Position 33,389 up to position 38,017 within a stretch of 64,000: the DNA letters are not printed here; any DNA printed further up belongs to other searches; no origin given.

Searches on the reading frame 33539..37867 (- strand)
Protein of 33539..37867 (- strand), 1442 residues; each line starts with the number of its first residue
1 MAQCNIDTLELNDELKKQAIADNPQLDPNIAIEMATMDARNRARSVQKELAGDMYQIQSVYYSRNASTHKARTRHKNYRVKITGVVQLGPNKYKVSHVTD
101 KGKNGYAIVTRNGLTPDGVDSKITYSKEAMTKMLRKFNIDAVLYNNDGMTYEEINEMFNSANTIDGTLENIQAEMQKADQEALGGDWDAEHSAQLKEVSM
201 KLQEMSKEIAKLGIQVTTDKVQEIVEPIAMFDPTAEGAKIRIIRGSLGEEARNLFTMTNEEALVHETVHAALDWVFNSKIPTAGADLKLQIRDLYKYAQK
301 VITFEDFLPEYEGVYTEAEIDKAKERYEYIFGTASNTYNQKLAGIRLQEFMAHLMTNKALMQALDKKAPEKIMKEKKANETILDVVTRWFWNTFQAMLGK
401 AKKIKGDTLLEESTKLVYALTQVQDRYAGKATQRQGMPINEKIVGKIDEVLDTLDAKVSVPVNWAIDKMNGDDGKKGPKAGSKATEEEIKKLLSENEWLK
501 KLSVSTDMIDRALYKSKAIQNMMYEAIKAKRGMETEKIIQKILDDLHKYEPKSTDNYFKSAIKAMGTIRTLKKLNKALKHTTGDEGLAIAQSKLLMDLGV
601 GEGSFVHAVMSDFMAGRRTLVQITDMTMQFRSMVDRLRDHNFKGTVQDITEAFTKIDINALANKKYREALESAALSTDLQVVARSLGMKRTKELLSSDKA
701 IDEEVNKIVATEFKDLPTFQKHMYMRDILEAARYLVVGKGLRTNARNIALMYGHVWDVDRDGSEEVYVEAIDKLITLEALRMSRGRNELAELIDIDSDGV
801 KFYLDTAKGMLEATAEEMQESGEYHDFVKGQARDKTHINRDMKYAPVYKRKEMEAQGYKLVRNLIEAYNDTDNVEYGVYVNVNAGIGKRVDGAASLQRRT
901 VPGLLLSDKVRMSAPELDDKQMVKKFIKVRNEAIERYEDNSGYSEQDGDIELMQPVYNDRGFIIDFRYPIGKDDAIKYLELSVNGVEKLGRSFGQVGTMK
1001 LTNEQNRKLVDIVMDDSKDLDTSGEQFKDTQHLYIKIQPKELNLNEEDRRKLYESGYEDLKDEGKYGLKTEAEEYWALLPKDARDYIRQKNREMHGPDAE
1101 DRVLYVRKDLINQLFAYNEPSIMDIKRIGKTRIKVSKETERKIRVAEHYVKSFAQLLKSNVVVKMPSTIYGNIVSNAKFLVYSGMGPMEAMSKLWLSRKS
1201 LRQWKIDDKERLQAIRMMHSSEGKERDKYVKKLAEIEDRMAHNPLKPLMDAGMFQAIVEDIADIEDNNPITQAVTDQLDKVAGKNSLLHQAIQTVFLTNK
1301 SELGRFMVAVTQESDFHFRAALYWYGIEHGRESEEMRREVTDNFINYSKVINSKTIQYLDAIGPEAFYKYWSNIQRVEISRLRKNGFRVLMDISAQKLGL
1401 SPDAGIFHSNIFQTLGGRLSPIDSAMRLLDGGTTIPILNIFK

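Call 25: search_protein_families(library=phrogs, proteins=[window:33539-37867:-], max_evalue=0.00001)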
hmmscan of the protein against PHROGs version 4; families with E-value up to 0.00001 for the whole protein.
window:33539-37867:- (1442 aa): 1 family
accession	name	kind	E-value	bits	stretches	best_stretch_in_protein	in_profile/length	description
phrog_2206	-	DNA, RNA and nucleotide metabolism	5e-107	359.9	1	145-1441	2238-3405/3406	virion RNA polymerase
